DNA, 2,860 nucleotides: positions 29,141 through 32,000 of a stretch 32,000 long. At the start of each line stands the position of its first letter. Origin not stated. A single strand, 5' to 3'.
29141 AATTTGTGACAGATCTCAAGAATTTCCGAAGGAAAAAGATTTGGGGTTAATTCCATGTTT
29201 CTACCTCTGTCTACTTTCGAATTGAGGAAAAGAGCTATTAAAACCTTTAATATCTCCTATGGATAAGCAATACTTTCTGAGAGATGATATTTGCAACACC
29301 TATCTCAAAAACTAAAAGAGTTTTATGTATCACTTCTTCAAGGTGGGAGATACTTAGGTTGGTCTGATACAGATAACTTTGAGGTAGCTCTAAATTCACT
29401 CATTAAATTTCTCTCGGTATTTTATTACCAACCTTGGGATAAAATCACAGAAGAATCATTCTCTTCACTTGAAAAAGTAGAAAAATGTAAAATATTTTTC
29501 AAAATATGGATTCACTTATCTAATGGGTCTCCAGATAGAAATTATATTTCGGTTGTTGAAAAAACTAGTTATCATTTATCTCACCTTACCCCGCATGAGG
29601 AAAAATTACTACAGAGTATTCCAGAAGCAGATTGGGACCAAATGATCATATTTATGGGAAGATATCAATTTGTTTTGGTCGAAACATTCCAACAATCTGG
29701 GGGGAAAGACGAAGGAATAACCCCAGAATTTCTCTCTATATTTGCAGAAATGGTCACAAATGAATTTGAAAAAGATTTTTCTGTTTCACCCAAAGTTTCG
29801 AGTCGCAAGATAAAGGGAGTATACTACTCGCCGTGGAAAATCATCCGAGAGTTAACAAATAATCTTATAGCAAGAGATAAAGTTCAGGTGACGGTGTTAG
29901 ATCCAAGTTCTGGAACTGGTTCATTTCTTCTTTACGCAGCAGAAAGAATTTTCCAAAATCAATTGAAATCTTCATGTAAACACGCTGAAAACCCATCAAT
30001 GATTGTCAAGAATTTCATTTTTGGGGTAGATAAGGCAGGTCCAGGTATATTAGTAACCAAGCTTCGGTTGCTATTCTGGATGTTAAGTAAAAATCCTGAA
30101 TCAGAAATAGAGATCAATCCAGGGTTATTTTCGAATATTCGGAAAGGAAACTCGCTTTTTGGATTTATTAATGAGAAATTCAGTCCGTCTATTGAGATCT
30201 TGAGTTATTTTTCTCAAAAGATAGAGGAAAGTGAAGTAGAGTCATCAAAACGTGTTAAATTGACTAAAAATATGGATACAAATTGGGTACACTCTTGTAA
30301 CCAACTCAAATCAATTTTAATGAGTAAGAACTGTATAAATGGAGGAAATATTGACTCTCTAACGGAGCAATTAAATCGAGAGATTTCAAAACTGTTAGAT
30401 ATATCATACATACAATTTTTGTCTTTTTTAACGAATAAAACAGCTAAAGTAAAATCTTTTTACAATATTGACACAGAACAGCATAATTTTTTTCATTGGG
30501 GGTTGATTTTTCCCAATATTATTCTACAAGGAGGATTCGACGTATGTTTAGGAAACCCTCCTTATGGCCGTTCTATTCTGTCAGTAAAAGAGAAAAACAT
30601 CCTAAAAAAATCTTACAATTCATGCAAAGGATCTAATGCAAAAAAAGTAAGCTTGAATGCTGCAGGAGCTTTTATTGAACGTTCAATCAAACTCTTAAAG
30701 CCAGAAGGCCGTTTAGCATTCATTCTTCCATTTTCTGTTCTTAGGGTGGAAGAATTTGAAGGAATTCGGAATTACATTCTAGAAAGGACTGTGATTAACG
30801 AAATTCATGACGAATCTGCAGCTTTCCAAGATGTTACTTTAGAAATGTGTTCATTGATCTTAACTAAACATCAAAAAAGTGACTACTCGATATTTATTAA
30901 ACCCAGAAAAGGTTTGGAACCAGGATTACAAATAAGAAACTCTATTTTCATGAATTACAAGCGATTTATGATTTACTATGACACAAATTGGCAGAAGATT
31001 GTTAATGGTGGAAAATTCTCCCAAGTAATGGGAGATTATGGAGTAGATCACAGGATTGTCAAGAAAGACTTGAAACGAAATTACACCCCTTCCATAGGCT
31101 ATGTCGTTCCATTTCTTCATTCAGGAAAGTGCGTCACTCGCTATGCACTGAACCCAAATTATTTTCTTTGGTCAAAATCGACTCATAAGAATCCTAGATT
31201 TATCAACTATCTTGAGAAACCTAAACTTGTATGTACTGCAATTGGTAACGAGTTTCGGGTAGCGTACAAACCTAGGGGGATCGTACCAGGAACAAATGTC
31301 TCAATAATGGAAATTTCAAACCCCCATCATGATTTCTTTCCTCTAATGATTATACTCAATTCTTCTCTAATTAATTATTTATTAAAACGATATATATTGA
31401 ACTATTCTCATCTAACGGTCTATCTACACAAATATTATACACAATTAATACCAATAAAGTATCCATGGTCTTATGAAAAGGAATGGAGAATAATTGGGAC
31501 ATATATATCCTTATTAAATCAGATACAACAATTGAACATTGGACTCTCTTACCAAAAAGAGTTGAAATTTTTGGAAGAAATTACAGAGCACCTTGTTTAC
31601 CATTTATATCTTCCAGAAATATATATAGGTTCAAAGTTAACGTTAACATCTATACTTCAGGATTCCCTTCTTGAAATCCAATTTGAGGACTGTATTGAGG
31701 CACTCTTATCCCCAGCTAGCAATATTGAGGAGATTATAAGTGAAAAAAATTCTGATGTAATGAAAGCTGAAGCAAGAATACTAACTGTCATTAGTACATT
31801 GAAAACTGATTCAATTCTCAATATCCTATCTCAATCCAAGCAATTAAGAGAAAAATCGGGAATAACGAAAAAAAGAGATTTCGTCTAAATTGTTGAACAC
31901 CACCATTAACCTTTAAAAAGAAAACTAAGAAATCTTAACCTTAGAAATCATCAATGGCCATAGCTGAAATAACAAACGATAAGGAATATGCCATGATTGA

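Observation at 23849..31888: Candidate system: class II CCA-kinase fusion embedded among three nuclease-less adenine methyltransferases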

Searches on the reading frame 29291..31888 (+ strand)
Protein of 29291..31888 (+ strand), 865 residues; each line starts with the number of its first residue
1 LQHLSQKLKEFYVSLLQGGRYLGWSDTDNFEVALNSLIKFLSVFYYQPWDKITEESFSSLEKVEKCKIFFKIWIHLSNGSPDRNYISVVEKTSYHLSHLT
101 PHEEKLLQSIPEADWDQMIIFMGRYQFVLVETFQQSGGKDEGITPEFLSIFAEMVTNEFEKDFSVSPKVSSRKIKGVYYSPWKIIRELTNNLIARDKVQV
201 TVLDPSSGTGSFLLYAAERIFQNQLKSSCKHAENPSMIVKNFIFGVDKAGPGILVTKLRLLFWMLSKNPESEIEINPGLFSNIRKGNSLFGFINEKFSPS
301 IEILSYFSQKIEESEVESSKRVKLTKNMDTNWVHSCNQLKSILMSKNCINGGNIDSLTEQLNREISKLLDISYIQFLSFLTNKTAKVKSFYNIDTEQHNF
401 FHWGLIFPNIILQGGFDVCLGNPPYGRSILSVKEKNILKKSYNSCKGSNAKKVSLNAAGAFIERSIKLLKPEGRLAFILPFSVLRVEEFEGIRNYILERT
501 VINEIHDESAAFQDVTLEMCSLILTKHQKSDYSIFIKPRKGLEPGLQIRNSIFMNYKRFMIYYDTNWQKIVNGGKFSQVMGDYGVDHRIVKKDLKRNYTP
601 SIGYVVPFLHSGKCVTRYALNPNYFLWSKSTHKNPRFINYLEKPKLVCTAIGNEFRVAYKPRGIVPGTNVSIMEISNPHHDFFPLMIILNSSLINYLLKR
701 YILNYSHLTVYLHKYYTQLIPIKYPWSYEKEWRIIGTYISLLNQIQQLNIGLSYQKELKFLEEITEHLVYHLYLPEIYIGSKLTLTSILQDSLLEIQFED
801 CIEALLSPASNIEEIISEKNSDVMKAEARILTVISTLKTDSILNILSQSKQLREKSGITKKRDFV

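Call 3: search_protein_families(library=pfam, proteins=[window:29291-31888:+], max_evalue=0.01)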
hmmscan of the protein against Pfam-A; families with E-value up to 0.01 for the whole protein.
window:29291-31888:+ (865 aa): 4 families
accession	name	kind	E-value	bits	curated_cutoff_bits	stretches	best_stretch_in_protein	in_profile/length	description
PF07669.17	Eco57I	-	4.8e-22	79.3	25.3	1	243-508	3-165/171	Eco57I restriction-modification methylase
PF02384.22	N6_Mtase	-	3.7e-15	56.5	20.4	2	412-537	122-245/311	N-6 DNA Methylase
PF12950.13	TaqI_C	-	4.8e-08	33.7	26.5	1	611-722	5-118/118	TaqI-like C-terminal specificity domain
PF01170.24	UPF0020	-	0.0081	16.3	22.3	0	414-441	120-147/197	RMKL-like, methyltransferase domain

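Call 4: search_protein_families(library=ncbifam, proteins=[window:29291-31888:+], max_evalue=0.01)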
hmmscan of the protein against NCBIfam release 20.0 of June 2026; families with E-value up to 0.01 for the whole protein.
window:29291-31888:+ (865 aa): 5 families
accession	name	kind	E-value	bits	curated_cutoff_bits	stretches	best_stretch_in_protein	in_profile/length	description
NF033452.1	BREX_1_MTaseX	exception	1.3e-16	59.7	500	1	199-532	314-622/1210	BREX-1 system adenine-specific DNA-methyltransferase PglX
NF047738.1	antiphage_MADS2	equivalog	2.9e-16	58.9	720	2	413-502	440-538/654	methylation-associated defense system DNA methyltransferase MAD2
NF033455.1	BREX_6_MTaseX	exception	2.3e-08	32.1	900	1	402-526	541-657/1319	BREX-6 system adenine-specific DNA-methyltransferase PglX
NF033454.1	BREX_5_MTaseX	exception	2e-06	25.7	900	1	199-247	302-351/1404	BREX-5 system adenine-specific DNA-methyltransferase PglX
NF033451.1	BREX_2_MTaseX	equivalog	1.3e-05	23.1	400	1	176-297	224-323/1185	BREX-2 system adenine-specific DNA-methyltransferase PglX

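Call 5: search_protein_families(library=padloc, proteins=[window:29291-31888:+], max_evalue=0.01)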
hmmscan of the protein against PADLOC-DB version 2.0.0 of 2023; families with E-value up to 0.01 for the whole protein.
window:29291-31888:+ (865 aa): 60 families (the best 25 are shown)
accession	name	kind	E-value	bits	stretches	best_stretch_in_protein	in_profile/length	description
PDLC03267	MTase_II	-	1.6e-22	78.1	2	330-553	27-244/539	Type II methyltransferase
PDLC03604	REase_MTase_IIG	-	9.6e-22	74.8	2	399-533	518-654/1011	Type IIG restriction enzyme-methyltransferase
PDLC03348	MTase_II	-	1.3e-20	71.5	2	413-537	344-465/727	Type II methyltransferase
PDLC03335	MTase_II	-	1.1e-17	62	2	414-531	194-309/607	Type II methyltransferase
PDLC03356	MTase_II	-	1e-15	55.6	2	407-535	194-313/545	Type II methyltransferase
PDLC03628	REase_MTase_IIG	-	4e-15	53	1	238-580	570-901/1100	Type IIG restriction enzyme-methyltransferase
PDLC03338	MTase_II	-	4.5e-15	53.4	2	413-520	243-344/604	Type II methyltransferase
PDLC02521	PglX|PglXI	-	8.4e-14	48.5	1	405-533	471-596/1174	PglX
PDLC03293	MTase_II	-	1.4e-13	48.5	1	415-569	96-249/427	Type II methyltransferase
PDLC03609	REase_MTase_IIG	-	4.2e-13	46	1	395-536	537-673/1066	Type IIG restriction enzyme-methyltransferase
PDLC04134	mad2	-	1.4e-12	45.2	2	398-534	346-454/492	mads_2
PDLC02524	PglX|PglXI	-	1.6e-12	44.7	2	410-570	292-445/722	PglX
PDLC03021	MTase_I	-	6.9e-12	42.9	2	169-250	157-235/491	Type I methyltransferase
PDLC03318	MTase_II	-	1.8e-11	41.1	1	412-503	497-597/723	Type II methyltransferase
PDLC03600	REase_MTase_IIG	-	2.9e-11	40.1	1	409-533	490-611/1205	Type IIG restriction enzyme-methyltransferase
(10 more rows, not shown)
